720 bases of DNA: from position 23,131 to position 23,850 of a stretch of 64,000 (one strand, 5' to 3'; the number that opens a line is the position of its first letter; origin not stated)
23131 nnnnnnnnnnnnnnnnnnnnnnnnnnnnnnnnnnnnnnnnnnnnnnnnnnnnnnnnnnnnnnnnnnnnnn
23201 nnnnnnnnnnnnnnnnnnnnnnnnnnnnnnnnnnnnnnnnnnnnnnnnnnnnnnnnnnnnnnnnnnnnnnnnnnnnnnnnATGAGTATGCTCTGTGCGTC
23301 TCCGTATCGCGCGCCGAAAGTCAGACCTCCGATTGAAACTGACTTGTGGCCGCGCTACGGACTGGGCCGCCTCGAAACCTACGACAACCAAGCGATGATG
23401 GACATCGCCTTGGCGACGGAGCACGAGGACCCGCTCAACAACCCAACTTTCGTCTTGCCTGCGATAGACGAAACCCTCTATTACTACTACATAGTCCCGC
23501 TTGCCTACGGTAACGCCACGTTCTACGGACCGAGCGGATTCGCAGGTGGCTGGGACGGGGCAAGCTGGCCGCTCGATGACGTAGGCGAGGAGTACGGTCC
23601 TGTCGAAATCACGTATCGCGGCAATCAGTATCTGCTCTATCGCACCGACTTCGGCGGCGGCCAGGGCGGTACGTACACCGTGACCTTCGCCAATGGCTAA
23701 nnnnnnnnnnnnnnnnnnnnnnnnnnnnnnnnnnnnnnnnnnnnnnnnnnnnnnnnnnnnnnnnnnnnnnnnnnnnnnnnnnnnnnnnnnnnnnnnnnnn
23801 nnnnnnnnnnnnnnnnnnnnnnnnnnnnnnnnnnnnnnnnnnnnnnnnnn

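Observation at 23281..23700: Recurring ~90-aa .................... module in four copies across three fibre-type genes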

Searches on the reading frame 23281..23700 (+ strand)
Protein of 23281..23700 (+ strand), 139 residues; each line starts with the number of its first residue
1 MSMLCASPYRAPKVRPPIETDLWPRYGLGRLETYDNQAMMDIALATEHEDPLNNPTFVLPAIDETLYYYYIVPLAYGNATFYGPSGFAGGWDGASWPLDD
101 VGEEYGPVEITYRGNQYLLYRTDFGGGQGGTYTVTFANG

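Call 6: search_protein_families(library=pfam, proteins=[window:23281-23700:+], max_evalue=1)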
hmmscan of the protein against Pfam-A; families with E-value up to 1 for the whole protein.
window:23281-23700:+ (139 aa): 0 families

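Call 7: search_protein_families(library=phrogs, proteins=[window:23281-23700:+], max_evalue=0.01)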
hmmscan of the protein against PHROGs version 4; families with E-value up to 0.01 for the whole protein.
window:23281-23700:+ (139 aa): 2 families
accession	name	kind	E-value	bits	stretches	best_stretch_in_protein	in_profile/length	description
phrog_14098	-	tail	1.1e-11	44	1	24-137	1348-1468/1469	tail protein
phrog_36080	-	unknown function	2.4e-06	28.1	1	64-124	150-212/236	-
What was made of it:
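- Closest known: PHROG 14098 'tail protein' and PHROG 36080. Same: The 139-aa protein matches the last 120 positions of PHROG 14098 at E 1.1e-11, and matches PHROG 36080 at 2.4e-6 (call 7).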

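Call 9: search_dna_similar(query=window:23281-23700:+, collection=phages, mode=protein, max_rows=40, max_evalue=0.001)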
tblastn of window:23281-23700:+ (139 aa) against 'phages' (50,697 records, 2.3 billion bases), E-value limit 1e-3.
Records with a match: 21; places in all: 21; records where one place covers at least 80% of the query: 2.
Best place of each record, by identity: <60% 21.
By first word of the organism name: Erwinia 17; Dickeya 2; Alcaligenes 1; Salmonella 1.
By host as written in the record: Erwinia amylovora 14; Dickeya solani MK10 2; Erwinia amylovora 1/79 2; Erwinia amylovora Ea102 1; Alcaligenes faecalis subsp. faecalis 1; Salmonella enterica subsp. enterica serovar Typhi NCTC 8485 1.
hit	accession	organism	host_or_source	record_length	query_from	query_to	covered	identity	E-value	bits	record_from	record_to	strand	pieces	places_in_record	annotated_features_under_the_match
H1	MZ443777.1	Erwinia phage pEa_SNUABM_17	Erwinia amylovora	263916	14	124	80%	32.2%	2e-5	48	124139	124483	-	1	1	hypothetical protein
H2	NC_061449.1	Erwinia phage pEa_SNUABM_17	Erwinia amylovora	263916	14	124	80%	32.2%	2e-5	48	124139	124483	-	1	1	tail protein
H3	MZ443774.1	Erwinia phage pEa_SNUABM_32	Erwinia amylovora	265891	14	124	80%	32.2%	2e-5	48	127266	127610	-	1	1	hypothetical protein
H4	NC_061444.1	Erwinia phage pEa_SNUABM_32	Erwinia amylovora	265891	14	124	80%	32.2%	2e-5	48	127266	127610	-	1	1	tail protein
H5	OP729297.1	Erwinia phage vB_Ea_2910A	Erwinia amylovora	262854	14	124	80%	32.2%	2e-5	48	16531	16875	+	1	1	hypothetical protein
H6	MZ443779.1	Erwinia phage pEa_SNUABM_33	Erwinia amylovora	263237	14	124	80%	32.2%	2e-5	48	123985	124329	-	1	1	hypothetical protein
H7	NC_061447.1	Erwinia phage pEa_SNUABM_33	Erwinia amylovora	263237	14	124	80%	32.2%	2e-5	48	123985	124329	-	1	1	tail protein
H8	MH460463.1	Dickeya phage vB_DsoM_AD1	Dickeya solani MK10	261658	14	124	80%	32.2%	3e-5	48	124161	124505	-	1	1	putative major tail protein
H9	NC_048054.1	Dickeya phage vB_DsoM_AD1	Dickeya solani MK10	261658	14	124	80%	32.2%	3e-5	48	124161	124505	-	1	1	tail protein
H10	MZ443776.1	Erwinia phage pEa_SNUABM_1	Erwinia amylovora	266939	14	124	80%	32.2%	5e-4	44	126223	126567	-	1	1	hypothetical protein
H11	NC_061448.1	Erwinia phage pEa_SNUABM_1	Erwinia amylovora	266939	14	124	80%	32.2%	5e-4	44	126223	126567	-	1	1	tail protein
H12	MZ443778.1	Erwinia phage pEa_SNUABM_30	Erwinia amylovora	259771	14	124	80%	31.4%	4e-4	44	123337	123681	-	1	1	hypothetical protein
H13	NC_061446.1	Erwinia phage pEa_SNUABM_30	Erwinia amylovora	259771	14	124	80%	31.4%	4e-4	44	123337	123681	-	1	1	tail protein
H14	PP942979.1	Erwinia phage phB78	Erwinia amylovora Ea102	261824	14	124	80%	31.4%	4e-4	44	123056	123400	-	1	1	tail protein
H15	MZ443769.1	Erwinia phage pEp_SNUABM_52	Erwinia amylovora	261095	20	124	76%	33.0%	7e-4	44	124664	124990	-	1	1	hypothetical protein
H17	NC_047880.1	Erwinia phage vB_EamM_Y3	Erwinia amylovora 1/79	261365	20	124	76%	33.0%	7e-4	44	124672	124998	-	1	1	tail protein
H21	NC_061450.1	Erwinia phage pEa_SNUABM_5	Erwinia amylovora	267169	67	124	42%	45.2%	7e-4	44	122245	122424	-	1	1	putative Ig-like virion protein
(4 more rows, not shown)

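Call 11: find_homologous_proteins(query=window:23281-23700:+, max_evalue=0.001)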
Query window:23281-23700:+ (139 aa): 15 proteins with E <= 0.001 among 23 candidates.
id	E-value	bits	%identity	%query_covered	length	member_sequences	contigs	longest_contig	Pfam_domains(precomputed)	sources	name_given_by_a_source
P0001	5.3e-89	314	97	100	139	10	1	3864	-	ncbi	-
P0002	8.9e-78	278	83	100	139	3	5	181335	-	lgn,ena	-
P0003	4.5e-60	220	69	100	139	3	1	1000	-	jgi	jgi:hypothetical protein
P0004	7.8e-60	220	69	99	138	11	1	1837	-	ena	-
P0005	5.3e-45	171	56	100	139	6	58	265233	-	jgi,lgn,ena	-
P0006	3.2e-43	166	57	96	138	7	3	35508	-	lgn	-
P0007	5.7e-41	158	50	100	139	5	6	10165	-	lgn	-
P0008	1.3e-40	157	55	98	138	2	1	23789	-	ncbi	-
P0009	6.3e-39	152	53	100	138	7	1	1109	-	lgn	-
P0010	1.5e-37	147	50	99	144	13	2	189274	-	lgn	-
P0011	1.3e-35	141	51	100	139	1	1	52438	-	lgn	-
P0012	2.3e-35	140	51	98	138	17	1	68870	-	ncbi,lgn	-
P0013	3.4e-35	140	48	99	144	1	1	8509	-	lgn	-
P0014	2.2e-32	130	47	99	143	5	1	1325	-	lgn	-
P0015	9.4e-31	125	82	55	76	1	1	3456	-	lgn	-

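Call 12: search_solved_structures(query=window:23281-23700:+, max_evalue=10)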
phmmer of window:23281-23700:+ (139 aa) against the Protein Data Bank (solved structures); distinct sequences matched with E-value up to 10: 0.

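Call 16: search_solved_structures(query=A1, max_evalue=10, show_alignments=2)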
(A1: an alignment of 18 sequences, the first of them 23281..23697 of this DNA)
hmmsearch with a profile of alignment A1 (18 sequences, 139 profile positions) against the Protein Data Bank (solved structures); distinct sequences matched with E-value up to 10: 1.
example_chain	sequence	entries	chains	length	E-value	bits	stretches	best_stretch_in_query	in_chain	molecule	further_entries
6jbj_A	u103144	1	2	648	2.6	11.5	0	7-77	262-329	ATP-binding cassette sub-family D member 4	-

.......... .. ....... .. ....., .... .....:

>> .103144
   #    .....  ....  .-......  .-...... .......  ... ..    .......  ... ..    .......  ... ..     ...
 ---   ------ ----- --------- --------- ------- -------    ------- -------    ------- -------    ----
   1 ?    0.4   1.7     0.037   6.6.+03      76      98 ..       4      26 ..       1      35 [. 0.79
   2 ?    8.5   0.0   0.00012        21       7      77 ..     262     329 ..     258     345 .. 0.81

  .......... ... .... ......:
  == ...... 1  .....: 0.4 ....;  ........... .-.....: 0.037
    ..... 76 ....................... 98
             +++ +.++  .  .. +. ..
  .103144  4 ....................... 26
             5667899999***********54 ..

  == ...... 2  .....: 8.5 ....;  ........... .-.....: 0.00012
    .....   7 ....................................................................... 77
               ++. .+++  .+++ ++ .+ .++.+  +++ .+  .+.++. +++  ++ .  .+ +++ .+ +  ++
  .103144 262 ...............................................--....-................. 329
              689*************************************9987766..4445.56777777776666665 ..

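Call 19: predict_structure(alignment_id=A1)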
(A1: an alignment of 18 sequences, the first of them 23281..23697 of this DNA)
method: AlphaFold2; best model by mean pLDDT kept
length: 139 residues; sequences in the alignment: 18
mean_pLDDT: 80.8   pTM: 0.75
mean pLDDT of the five models: 80.8, 80.8, 79.2, 78.9, 74.9
residues with pLDDT >= 90: 51; 70-90: 58; 50-70: 20; < 50: 10
segments of 3 or more residues with pLDDT < 50: 1-3, 99-104
pLDDT, mean of each block of 10 residues (from residue 1): 54 69 92 81 91 92 92 91 85 56 64 91 87 88
secondary structure, 60 per line:
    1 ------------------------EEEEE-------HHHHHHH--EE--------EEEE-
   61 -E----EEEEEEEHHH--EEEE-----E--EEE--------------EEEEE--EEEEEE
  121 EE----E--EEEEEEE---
elements in order: E25-29 H37-43 E56-59 E67-73 E79-82 E91-93 E108-112 E115-122 E130-136
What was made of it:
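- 23281..23346 (+): N-terminal peptide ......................, shared by proteins that begin with the module. Consensus: M-S/T, 4-5 hydrophobic residues, T/S-P-Y-R/K-x-P...KPP. Unstructured in the model. Mean pLDDT 54-69 over residues 1-20, with no secondary structure before residue 25 (call 19).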

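Call 21: get_annotated_region(hit=H17, flank=6000)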
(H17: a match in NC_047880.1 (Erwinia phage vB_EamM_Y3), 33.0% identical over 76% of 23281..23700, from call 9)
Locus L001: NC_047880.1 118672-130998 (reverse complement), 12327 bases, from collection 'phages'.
description: Erwinia phage vB_EamM_Y3, complete genome.
organism: Erwinia phage vB_EamM_Y3 (NCBI taxid 1983553)
taxonomy: Viruses; Duplodnaviria; Heunggongvirae; Uroviricota; Caudoviricetes; Sasquatchvirus; Sasquatchvirus Y3
host: Erwinia amylovora 1/79; source: Soil of an apple orchard; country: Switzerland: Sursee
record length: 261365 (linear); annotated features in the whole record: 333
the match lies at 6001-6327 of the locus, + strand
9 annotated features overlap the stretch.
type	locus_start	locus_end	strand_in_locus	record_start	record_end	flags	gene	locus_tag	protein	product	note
CDS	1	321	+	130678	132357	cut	-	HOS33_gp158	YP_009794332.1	tail sheath protein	-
CDS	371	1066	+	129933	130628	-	-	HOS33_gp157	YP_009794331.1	hypothetical protein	-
CDS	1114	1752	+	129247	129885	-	-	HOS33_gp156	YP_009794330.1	hypothetical protein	-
CDS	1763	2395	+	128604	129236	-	-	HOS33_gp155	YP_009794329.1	hypothetical protein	-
CDS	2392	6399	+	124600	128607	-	-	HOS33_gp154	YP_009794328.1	tail protein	-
CDS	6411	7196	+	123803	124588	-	-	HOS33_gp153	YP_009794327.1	hypothetical protein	-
CDS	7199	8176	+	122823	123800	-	-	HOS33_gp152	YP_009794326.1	tail sheath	-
CDS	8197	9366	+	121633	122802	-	-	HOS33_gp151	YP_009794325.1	tail sheath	-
CDS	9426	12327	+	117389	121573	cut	-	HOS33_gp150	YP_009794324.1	hypothetical protein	-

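Call 22: get_annotated_region(hit=H21, flank=5000)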
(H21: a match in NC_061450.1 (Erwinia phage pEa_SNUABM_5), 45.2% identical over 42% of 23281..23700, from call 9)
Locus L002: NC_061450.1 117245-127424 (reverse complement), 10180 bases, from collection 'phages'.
description: Erwinia phage pEa_SNUABM_5, complete genome.
organism: Erwinia phage pEa_SNUABM_5 (NCBI taxid 2797313)
taxonomy: Viruses; Duplodnaviria; Heunggongvirae; Uroviricota; Caudoviricetes; Rivsvirus; Rivsvirus SNUABM5
host: Erwinia amylovora; source: stream water; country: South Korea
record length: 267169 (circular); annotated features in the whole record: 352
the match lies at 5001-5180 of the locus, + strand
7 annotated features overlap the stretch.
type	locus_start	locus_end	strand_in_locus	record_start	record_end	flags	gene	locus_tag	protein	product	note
CDS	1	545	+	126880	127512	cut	-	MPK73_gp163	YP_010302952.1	putative virion structural protein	-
CDS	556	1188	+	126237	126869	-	-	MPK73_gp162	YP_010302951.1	putative long tail fiber protein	-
CDS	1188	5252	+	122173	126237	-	-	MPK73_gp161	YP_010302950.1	putative Ig-like virion protein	-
CDS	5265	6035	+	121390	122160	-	-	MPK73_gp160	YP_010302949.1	hypothetical protein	-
CDS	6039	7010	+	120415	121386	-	-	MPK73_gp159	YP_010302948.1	hypothetical protein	-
CDS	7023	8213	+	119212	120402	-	-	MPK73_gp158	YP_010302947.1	hypothetical protein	-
CDS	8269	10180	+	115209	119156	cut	-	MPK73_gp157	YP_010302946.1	hypothetical protein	-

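Call 24: search_protein_representatives(alignment_id=A1)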
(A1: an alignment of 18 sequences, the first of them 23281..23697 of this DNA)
Query: 18 sequences, 139 profile positions. Proteins with E-value up to 0.001 (for the whole library): 216; up to 1e-10: 115; up to 1e-30: 32. The best 150 are listed.
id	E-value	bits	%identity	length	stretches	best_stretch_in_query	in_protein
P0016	2.9e-181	610.7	-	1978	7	38-138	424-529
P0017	6.9e-141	479.9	-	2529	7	16-139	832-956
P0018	1.2e-129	443.5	-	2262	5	14-137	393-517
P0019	3.5e-120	412.8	-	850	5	44-137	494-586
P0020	7.3e-112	385.9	-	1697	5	20-137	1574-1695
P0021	1.0e-107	372.5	-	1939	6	20-138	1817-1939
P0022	1.1e-69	249.2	-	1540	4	22-136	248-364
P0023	4.4e-69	247.3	-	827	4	6-138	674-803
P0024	1.2e-64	232.9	-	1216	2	14-138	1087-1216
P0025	2.3e-55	202.8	-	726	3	22-138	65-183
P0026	5.8e-52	191.8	-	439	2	21-138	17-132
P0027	1.2e-47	177.9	-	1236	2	20-138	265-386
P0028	5.8e-47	175.6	-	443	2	41-138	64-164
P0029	1.0e-46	174.8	-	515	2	12-137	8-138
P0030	1.6e-46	174.2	-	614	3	20-138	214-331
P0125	2.4e-11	60.2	-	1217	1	43-138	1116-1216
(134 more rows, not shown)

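Call 32: fold_search(model_id=the predicted structure, library=viral)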
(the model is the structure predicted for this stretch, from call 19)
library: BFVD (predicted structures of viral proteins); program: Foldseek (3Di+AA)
matches with E <= 10: 332; with E <= 0.001: 15
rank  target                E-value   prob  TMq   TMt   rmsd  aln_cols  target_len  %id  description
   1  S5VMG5                1.8e-23  1.00  0.85  0.85   4.6       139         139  100  Uncharacterized protein [Pseudomonas phage PaBG]
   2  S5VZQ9                1.2e-07  1.00  0.71  0.09   2.4       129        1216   36  Uncharacterized protein [Pseudomonas phage PaBG]
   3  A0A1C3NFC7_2          2.7e-06  1.00  0.64  0.12   3.6       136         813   26  (no name in the UniProt tables at hand)
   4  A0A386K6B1            3.8e-06  1.00  0.62  0.10   4.1       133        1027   29  Putative major tail protein/T1SS secreted agglutinin RTX [Dickeya phage vB_DsoM_JA11]
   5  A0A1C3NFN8            6.7e-06  1.00  0.67  0.13   2.6       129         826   22  (no name in the UniProt tables at hand)
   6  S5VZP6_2              1.0e-05  1.00  0.56  0.12   6.0       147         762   24  Putative long tail fiber [Pseudomonas phage PaBG]
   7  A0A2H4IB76            2.0e-05  1.00  0.62  0.08   3.5       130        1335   28  Putative major tail protein [Erwinia phage vB_EamM_Y3]
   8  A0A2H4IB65            4.0e-05  1.00  0.65  0.41   2.8       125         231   22  Uncharacterized protein [Erwinia phage vB_EamM_Y3]
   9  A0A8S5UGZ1            1.2e-04  1.00  0.57  0.09   3.5       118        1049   21  Uncharacterized protein [Myoviridae sp. ctshb19]
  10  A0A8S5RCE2            1.2e-04  1.00  0.54  0.32   3.2       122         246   21  Uncharacterized protein [virus sp. ctmTa7]
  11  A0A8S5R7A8            1.5e-04  1.00  0.55  0.18   3.3       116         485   24  Tail fiber protein [virus sp. ctee23]
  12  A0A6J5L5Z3            2.8e-04  1.00  0.55  0.19   3.6       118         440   21  Uncharacterized protein [uncultured Caudovirales phage]
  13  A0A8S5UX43            4.9e-04  1.00  0.58  0.24   2.6       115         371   23  Uncharacterized protein [Siphoviridae sp. ctzO58]
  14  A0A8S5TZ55            4.9e-04  1.00  0.54  0.29   3.6       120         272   16  Uncharacterized protein [Siphoviridae sp. ctnPP24]
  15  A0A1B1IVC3            6.9e-04  1.00  0.57  0.31   3.2       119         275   19  (no name in the UniProt tables at hand)
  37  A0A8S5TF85            4.6e-02  0.99  0.47  0.07   6.4       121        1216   10  Baseplate wedge protein [Myoviridae sp. ct3pM2]
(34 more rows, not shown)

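Call 43: find_homologous_proteins(query=A2, max_evalue=0.001)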
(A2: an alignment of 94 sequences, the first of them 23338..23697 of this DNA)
Query A2 (94 sequences) (120 aa, profile of the alignment): 48 proteins with E <= 0.001 among 458 candidates.
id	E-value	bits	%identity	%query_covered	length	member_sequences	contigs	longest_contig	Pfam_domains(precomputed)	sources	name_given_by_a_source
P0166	1.2e-33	133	37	70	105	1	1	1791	-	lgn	-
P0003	1.8e-31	126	70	100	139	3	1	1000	-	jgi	jgi:hypothetical protein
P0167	1.5e-30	123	39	64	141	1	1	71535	-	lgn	-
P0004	6.6e-30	121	70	98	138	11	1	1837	-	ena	-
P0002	7.7e-30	121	82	100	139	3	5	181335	-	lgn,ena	-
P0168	8.2e-30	121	35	76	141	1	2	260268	-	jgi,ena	-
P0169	1.2e-29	120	32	84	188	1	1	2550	PF07549.20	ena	-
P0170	5.2e-29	118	32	97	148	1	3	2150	-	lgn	-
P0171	6.0e-29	118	39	60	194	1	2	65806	-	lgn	-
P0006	1.0e-28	117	58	95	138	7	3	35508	-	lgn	-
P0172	1.1e-28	117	45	57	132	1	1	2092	-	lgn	-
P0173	2.0e-28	116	38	48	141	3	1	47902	-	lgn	-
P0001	2.5e-28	116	97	100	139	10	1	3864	-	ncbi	-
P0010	4.8e-28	115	50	96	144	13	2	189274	-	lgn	-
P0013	6.8e-28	115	48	96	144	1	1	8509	-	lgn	-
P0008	7.2e-27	111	58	99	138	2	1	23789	-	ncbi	-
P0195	8.0e-21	92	51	83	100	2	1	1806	-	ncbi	ncbi:hypothetical protein D3C71_1204060 [compost metagenome]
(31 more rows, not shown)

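Call 44: search_protein_families(library=pfam, alignment_id=A2, max_evalue=1)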
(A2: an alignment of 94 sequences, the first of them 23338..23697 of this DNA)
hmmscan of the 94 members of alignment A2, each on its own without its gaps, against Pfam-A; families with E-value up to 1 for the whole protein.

A. member 1, window:23338-23697:+ (120 aa): 0 families

B. families by the number of members that match (of 94 scanned): 16 families
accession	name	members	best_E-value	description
PF11429.13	Colicin_D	2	0.077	Colicin D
PF11947.13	DUF3464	1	0.014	Photosynthesis affected mutant 68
PF16328.11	DUF4961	1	0.031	Domain of unknown function (DUF4961)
PF19051.5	GFO_IDH_MocA_C2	1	0.044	Oxidoreductase family, C-terminal alpha/beta domain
PF14025.11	DUF4241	1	0.049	Protein of unknown function (DUF4241)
PF08923.16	MAPKK1_Int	1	0.059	Mitogen-activated protein kinase kinase 1 interacting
PF05965.19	FYRC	1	0.076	F/Y rich C-terminus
PF17517.7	IgGFc_binding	1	0.1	IgGFc binding protein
PF17963.7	Big_9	1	0.1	Bacterial Ig domain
PF00127.26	Copper-bind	1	0.12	Copper binding proteins, plastocyanin/azurin family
PF18393.6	MotY_N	1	0.14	MotY N-terminal domain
PF11412.14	DsbD_N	1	0.14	Thiol:disulfide interchange protein DsbD, N-terminal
PF08428.16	Rib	1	0.14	Rib domain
PF04369.19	Lactococcin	1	0.18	Lactococcin-like family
PF24719.1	Imm33-like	1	0.21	Imm33-like domain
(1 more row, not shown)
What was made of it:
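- On Bacterial/phage Ig-like domains (Big_2, PKD and similar): Across 94 module sequences, one single-member hit each to Big_9 (E 0.1) and Rib (E 0.14), nothing below E 0.01 for any family (call 44).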

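Call 45: search_protein_families(library=ncbifam, proteins=[window:23281-23700:+], max_evalue=1)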
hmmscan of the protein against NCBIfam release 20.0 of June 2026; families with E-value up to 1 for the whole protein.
window:23281-23700:+ (139 aa): 1 family
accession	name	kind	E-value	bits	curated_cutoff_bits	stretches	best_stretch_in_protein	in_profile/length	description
TIGR03587.1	Pse_Me-ase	hypoth_equivalog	0.071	13.2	112.05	1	107-126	148-167/204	pseudaminic acid biosynthesis-associated methylase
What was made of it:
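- Tried and rejected: Pfam scans of the three proteins and of 94 module sequences, and an NCBIfam scan, gave nothing meaningful (calls 6, 44, 45).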

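Call 46: find_encoding_contigs(protein=P0005, flank=6000, max_places=2)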
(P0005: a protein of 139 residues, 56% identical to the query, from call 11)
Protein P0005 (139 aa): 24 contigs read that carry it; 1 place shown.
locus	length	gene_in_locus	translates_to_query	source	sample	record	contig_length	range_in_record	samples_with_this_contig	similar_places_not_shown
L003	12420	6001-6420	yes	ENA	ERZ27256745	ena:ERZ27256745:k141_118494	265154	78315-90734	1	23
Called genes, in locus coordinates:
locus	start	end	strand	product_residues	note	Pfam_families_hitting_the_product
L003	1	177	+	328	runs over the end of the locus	-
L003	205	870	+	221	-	-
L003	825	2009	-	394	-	-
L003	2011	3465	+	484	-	-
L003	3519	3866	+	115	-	-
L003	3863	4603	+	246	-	-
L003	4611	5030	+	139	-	PF15891:Nuc_deoxyri_tr2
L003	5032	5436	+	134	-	-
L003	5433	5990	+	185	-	PF23474:Acb1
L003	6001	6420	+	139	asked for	-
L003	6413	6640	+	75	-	-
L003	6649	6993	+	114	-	-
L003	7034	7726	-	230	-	-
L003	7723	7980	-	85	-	-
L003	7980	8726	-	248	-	-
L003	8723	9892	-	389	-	PF00303:Thymidylat_synt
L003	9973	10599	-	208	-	PF09904:HTH_43 (weak)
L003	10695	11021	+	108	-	-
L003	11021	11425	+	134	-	PF04965:GPW_gp25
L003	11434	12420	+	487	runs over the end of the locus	PF26079:Baseplate_J_C (faint)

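Call 47: find_encoding_contigs(protein=P0010, flank=6000, max_places=2)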
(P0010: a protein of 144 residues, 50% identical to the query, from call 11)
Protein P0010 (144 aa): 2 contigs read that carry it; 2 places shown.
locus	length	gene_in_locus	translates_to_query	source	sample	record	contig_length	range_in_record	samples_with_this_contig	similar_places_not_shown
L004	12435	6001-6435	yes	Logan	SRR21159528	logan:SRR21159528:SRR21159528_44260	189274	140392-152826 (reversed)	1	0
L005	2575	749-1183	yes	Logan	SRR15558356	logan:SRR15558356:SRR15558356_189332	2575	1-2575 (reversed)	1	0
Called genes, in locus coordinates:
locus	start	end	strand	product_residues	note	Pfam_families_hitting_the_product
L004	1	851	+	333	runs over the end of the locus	-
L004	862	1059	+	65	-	PF06150:ChaB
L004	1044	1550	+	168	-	-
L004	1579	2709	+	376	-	PF00535:Glycos_transf_2, PF13431:TPR_17 (faint)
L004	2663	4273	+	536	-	-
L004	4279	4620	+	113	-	-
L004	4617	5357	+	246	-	-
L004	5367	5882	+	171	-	PF23474:Acb1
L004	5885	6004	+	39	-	-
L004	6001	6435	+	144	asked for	-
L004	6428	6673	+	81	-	-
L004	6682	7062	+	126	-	-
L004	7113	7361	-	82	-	-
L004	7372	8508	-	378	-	PF00303:Thymidylat_synt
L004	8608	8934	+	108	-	-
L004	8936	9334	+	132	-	PF04965:GPW_gp25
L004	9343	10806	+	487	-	PF26079:Baseplate_J_C (faint)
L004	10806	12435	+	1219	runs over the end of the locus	-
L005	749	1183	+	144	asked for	-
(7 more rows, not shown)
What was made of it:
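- Checked: At least 14 full-length orthologues of 47-97% identity, all 138-144 aa, sit in conserved synteny (calls 11, 46, 47).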

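Call 61: find_related_loci(query=A1, collection=genome_contigs, flank=6000)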
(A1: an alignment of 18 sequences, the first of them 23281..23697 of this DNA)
Query A1 (139 aa) in genome_contigs; peptide patterns used: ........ (x = any residue, [..] = any of these).
37 stretches matched a pattern, but none encodes a relative of the query by tblastn (E <= 1e-3).
